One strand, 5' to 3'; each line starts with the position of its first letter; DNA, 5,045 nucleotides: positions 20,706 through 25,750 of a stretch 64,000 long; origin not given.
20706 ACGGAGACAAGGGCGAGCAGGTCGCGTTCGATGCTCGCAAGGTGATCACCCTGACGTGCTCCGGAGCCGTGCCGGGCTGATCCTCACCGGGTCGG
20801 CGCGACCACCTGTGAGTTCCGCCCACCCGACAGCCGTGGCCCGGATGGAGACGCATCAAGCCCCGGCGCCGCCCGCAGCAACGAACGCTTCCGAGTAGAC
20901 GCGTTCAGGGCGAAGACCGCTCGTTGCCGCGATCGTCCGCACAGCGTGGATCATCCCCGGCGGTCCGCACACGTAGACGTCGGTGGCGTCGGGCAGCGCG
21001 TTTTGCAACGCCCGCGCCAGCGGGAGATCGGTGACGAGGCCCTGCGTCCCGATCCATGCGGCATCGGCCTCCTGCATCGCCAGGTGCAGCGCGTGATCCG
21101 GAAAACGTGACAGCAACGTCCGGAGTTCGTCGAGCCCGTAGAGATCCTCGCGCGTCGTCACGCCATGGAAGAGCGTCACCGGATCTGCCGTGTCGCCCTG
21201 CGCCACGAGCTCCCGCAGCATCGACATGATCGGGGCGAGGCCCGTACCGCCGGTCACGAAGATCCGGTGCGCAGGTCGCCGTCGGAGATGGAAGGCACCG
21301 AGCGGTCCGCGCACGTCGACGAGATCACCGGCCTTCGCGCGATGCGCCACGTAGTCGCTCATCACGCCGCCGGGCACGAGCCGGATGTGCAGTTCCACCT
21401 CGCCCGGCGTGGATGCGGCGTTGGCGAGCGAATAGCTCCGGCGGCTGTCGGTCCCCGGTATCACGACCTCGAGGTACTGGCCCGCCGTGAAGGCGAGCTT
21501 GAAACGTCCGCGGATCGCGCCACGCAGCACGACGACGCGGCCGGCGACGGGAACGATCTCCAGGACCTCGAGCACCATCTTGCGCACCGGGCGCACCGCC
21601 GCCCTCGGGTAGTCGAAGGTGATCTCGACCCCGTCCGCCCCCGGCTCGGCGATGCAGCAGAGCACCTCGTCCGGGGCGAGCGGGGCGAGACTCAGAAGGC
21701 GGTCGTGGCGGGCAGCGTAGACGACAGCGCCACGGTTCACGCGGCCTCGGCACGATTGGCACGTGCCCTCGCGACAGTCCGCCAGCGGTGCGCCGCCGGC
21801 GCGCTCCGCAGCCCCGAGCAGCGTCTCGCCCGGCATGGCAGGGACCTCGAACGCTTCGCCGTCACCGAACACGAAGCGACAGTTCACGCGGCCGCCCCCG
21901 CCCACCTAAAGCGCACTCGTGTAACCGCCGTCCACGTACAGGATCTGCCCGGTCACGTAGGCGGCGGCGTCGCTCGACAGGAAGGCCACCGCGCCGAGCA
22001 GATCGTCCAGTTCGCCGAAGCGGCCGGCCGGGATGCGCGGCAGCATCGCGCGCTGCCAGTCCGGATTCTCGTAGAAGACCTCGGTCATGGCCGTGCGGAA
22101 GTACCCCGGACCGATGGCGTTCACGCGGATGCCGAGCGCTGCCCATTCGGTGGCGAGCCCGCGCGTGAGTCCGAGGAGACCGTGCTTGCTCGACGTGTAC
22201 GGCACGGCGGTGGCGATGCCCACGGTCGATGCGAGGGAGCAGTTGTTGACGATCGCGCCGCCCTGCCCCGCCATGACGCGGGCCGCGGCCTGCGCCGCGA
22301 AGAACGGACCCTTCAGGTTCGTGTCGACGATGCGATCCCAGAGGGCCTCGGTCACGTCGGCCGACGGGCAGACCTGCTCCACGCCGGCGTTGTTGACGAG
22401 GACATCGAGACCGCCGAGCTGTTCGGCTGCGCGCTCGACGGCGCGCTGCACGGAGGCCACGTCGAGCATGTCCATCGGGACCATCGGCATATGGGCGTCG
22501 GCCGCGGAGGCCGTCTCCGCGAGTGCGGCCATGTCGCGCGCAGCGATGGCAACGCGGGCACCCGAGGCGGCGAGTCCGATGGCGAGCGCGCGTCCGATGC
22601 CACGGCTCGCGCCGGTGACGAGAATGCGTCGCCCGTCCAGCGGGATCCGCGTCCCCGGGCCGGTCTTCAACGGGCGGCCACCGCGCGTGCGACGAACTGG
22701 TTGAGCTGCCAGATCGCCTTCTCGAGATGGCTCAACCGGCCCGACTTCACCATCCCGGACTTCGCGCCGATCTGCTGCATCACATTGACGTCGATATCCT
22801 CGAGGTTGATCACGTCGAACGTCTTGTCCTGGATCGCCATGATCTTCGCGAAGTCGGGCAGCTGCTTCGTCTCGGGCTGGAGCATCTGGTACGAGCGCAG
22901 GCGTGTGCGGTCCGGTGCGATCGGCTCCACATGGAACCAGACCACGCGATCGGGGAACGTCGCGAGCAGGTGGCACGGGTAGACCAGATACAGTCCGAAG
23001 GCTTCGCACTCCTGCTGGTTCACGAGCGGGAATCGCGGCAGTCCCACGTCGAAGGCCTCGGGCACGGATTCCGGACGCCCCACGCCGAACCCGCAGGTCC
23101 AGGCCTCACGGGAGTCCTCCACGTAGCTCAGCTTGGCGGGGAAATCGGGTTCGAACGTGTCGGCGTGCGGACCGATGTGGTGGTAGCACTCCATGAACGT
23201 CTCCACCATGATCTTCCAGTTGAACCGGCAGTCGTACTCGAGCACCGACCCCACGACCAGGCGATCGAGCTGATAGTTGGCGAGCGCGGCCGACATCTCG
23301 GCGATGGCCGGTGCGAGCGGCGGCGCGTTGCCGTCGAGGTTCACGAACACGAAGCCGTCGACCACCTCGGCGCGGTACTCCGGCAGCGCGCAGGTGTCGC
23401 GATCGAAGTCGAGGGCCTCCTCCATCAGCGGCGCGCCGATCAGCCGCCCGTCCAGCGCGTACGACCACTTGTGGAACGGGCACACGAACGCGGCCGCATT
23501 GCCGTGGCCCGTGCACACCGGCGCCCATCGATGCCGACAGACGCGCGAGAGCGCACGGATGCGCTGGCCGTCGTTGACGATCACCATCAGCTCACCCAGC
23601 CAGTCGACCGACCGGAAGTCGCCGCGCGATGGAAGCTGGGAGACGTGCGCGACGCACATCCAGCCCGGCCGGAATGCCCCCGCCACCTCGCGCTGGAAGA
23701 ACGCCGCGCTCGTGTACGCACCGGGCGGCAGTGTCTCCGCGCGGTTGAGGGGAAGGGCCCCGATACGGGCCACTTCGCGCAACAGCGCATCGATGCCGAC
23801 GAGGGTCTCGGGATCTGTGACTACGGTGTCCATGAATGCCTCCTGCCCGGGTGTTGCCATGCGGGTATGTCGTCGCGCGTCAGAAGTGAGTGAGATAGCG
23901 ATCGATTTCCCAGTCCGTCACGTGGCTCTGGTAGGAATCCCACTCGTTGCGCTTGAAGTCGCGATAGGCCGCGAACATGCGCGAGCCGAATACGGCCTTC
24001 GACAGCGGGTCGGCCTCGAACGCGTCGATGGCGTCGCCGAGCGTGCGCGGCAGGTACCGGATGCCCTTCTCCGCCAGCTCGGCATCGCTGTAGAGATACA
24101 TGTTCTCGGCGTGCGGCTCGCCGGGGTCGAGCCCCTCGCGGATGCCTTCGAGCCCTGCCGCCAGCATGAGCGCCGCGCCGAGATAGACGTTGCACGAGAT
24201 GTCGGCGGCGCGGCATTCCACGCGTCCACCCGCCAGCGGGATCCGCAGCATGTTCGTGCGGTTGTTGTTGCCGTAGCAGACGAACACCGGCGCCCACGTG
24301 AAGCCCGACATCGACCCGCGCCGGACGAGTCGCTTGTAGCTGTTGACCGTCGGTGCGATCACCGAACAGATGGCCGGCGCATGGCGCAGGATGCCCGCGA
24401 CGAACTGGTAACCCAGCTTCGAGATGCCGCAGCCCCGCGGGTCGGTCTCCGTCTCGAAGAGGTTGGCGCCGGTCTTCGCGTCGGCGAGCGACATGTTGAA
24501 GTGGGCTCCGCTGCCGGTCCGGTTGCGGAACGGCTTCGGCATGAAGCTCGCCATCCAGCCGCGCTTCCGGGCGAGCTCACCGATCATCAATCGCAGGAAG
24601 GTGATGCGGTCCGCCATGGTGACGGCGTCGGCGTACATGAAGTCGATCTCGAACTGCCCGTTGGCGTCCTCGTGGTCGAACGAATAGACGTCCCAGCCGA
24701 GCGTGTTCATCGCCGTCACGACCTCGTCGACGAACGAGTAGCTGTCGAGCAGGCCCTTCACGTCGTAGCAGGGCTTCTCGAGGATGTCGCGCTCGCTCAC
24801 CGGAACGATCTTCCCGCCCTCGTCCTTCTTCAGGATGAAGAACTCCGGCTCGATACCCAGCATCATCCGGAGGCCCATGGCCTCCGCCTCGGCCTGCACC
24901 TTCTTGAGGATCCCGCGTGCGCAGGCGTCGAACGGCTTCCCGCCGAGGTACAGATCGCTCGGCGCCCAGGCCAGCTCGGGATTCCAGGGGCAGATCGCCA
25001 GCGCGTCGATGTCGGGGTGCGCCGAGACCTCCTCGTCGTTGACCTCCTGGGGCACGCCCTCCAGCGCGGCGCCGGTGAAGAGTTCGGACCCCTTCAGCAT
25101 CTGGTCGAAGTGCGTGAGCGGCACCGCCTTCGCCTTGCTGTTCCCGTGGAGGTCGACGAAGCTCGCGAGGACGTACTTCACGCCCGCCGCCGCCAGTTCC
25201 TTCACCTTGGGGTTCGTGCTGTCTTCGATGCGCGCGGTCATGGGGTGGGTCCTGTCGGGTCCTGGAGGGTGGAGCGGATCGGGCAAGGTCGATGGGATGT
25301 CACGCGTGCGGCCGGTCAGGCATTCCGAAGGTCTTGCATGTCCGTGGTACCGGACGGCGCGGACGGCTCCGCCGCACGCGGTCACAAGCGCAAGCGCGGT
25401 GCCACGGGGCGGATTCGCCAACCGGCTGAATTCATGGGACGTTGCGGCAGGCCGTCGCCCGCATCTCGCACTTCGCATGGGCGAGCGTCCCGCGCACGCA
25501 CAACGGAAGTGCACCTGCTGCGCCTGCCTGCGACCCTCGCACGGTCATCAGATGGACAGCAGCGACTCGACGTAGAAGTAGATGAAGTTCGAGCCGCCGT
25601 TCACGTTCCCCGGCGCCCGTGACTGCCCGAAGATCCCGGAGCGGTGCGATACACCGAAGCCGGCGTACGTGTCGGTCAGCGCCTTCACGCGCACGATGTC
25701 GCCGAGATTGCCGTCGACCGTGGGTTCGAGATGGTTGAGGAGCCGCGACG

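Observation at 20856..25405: Sigma-54-type promoter in front of a compact GS-like ligase / Rieske oxygenase / SDR / ferredoxin-reductase operon: candidate nitrogen-regulated gamma-glutamyl-amine oxidation pathway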

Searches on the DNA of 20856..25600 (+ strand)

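Call 9: search_dna_similar(query=window:20856-25600:+, collection=plasmids, mode=near, max_rows=15)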
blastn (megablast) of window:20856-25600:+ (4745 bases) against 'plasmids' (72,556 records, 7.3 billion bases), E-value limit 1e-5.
Records with a match: 5; places in all: 5; records where one place covers at least 80% of the query: 0.
Best place of each record, by identity: 80-90% 1; 60-80% 4.
By first word of the organism name: Rhizobium 5.
By predicted mobility (MOB-suite, as given by PLSDB): non-mobilizable 5.
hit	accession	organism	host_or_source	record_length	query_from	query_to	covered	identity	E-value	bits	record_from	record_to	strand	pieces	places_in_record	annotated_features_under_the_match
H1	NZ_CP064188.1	Rhizobium sp. 007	Onobrychis viciifolia,cell culture,root ...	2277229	1159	1581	9%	73.5%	2e-31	147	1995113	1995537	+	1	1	none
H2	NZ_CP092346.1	Rhizobium gallicum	Phaseolus vulgaris,Cell culture,nodule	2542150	1159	1564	9%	72.9%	2e-25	126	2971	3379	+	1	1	none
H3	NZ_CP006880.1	Rhizobium gallicum bv. gallicum R602sp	Phaseolus vulgaris,whole ...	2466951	1186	1564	8%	74.4%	1e-33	154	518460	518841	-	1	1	record has no annotation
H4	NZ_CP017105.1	Rhizobium gallicum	Phaseolus vulgaris,Whole ...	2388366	1186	1564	8%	73.5%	5e-27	132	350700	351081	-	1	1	none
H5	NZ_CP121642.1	Rhizobium sp. CC1099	Onobrychis viciifolia,cell culture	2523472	1186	1327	3%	82.5%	9e-25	124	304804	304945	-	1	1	none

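Call 59: search_rna_families(sources=[L088, L101, L102, L106, L107, L109, L114, L115, L116, L117, L121], threshold=gathering)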
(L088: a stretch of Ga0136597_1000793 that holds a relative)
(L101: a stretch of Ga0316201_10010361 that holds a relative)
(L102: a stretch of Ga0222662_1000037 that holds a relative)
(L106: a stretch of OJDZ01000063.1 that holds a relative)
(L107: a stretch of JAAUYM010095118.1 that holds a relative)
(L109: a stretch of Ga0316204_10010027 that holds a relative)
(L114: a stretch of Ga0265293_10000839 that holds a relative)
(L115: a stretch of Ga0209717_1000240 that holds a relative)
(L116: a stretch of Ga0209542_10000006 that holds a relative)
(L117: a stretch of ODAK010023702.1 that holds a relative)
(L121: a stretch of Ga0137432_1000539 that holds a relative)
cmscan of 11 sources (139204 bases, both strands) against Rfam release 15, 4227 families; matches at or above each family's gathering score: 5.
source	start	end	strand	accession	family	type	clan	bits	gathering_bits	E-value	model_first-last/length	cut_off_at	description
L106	3576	3687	-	RF00442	Guanidine-I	Cis-reg; riboswitch;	-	94.2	63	1.9e-15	1-107/107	no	Guanidine-I riboswitch aptamer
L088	1124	1237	-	RF00442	Guanidine-I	Cis-reg; riboswitch;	-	92.5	63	4.5e-15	1-107/107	no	Guanidine-I riboswitch aptamer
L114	3753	3865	+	RF00442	Guanidine-I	Cis-reg; riboswitch;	-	91.4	63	8e-15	1-107/107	no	Guanidine-I riboswitch aptamer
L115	4072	4177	+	RF00442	Guanidine-I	Cis-reg; riboswitch;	-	83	63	5.9e-13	1-107/107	no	Guanidine-I riboswitch aptamer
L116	3422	3497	+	RF00005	tRNA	Gene; tRNA;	CL00001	54.3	29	1.5e-08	1-71/71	no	tRNA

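Call 68: search_rna_families(source=window, start=25150, end=25600, threshold=evalue, max_evalue=1)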
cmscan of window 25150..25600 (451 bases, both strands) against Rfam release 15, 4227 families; matches with E-value up to 1: 1.
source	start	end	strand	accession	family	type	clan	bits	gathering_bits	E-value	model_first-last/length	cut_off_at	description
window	25557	25595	-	RF03139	S4-Bacteroidia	Cis-reg; leader;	CL00119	19.1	34.7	0.13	1-34/34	no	S4-Bacteroidia ribosomal protein leader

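Call 69: search_rna_families(sources=[L005, L006, L001, L011, L013, L014, L016], threshold=gathering)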
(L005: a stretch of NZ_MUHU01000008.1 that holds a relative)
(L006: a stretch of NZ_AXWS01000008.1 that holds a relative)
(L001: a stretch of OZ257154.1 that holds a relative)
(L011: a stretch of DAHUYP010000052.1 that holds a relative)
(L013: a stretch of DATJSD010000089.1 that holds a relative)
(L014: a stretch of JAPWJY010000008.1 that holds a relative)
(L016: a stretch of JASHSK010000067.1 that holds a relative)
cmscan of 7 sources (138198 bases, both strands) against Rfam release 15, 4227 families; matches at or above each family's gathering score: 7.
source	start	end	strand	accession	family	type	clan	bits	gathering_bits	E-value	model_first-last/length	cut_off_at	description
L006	6077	6195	-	RF00442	Guanidine-I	Cis-reg; riboswitch;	-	92.2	63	5.2e-15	1-107/107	no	Guanidine-I riboswitch aptamer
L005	6327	6455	-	RF00442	Guanidine-I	Cis-reg; riboswitch;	-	86.5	63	9.4e-14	1-107/107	no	Guanidine-I riboswitch aptamer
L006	12231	12363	+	RF00442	Guanidine-I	Cis-reg; riboswitch;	-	79.7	63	3.2e-12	1-107/107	no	Guanidine-I riboswitch aptamer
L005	12472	12605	+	RF00442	Guanidine-I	Cis-reg; riboswitch;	-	76.9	63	1.3e-11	1-107/107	no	Guanidine-I riboswitch aptamer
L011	16339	16425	-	RF00005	tRNA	Gene; tRNA;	CL00001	60.5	29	2.8e-10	1-71/71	no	tRNA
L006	15706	15755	+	RF01068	Guanidine-II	Cis-reg; riboswitch;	-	46.1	32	1.2e-05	1-48/48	no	Guanidine-II riboswitch aptamer (mini-ykkC)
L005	15837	15887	+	RF01068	Guanidine-II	Cis-reg; riboswitch;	-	45.7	32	1.5e-05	1-48/48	no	Guanidine-II riboswitch aptamer (mini-ykkC)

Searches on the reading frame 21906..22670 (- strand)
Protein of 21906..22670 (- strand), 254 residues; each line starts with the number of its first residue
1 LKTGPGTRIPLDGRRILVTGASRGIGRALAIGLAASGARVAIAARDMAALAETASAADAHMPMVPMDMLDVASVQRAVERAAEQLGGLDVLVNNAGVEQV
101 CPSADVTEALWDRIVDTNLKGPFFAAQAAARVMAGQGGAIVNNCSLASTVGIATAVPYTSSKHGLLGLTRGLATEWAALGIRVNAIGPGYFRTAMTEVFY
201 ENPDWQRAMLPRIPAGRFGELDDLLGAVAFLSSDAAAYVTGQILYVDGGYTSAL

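Call 5: search_protein_families(library=pfam, proteins=[window:21906-22670:-])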
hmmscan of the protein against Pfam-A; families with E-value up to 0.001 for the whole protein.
window:21906-22670:- (254 aa): 5 families
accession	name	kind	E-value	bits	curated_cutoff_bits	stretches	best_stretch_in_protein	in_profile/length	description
PF13561.12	adh_short_C2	-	7.8e-62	209.4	27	1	20-251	1-236/236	Enoyl-(Acyl carrier protein) reductase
PF00106.31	adh_short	-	1.3e-54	185.1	26.6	1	16-200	3-191/195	short chain dehydrogenase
PF08659.16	KR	-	3.6e-08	34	22.6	1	16-165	3-156/180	KR domain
PF23441.1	SDR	-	2.5e-05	24.3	27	1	112-249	116-254/258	SDR-like rossmann domain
PF01370.27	Epimerase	-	0.00036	20.4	20.9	1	16-112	1-89/240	NAD dependent epimerase/dehydratase family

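Call 6: search_protein_families(library=ncbifam, proteins=[window:21906-22670:-])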
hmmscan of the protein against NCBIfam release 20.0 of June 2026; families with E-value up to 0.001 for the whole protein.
window:21906-22670:- (254 aa): 233 families (the best 25 are shown)
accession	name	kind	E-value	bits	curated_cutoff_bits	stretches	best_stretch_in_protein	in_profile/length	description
TIGR01832.1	kduD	equivalog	1e-65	221.7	338.85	1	11-252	3-247/248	2-dehydro-3-deoxy-D-gluconate 5-dehydrogenase KduD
NF005559.1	PRK07231.1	subfamily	4.5e-64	216.3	215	1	11-251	2-248/249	glucose 1-dehydrogenase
NF005711.0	PRK07523.1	subfamily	6e-64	216.1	413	1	11-254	8-255/255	SDR family oxidoreductase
NF006070.0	PRK08213.1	subfamily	7.8e-60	202.6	279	1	10-251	9-257/259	gluconate 5-dehydrogenase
NF005309.0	PRK06841.1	subfamily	1.7e-59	201.4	286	1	9-251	11-253/255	GolD/DthD family dehydrogenase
TIGR01830.1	3oxo_ACP_reduc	equivalog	3.4e-59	200.5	297.75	1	17-249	2-237/239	3-oxoacyl-[acyl-carrier-protein] reductase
NF005067.0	PRK06484.1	equivalog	4.6e-59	200.3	713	1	12-252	272-513/524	short chain dehydrogenase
NF004198.0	PRK05653.1-3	equivalog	4.3e-58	196.7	296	1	11-250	5-246/248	3-oxoacyl-ACP reductase FabG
NF009466.0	PRK12826.1-2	subfamily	6.4e-58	196.1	222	1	14-251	4-245/248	3-oxoacyl-ACP reductase FabG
NF004778.0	PRK06124.1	equivalog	2.3e-57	194.3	303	1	8-252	6-254/256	SDR family oxidoreductase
NF005390.0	PRK06935.1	equivalog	3.7e-57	193.6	369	1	10-251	12-256/258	2-dehydro-3-deoxy-D-gluconate 5-dehydrogenase KduD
NF005983.0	PRK08085.1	equivalog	2.2e-56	191.3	408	1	11-253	7-253/254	gluconate 5-dehydrogenase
NF052558.1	MBtsdlDhBudC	equivalog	4.4e-56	190.2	270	1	13-252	3-243/250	meso-2,3-butanediol dehydrogenase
NF004818.0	PRK06172.1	equivalog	1e-54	185.6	336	1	11-252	5-252/253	SDR family oxidoreductase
NF053807.1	RhamDHLra1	equivalog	9.7e-54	182.7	400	1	11-250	2-247/252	L-rhamnose 1-dehydrogenase Lra1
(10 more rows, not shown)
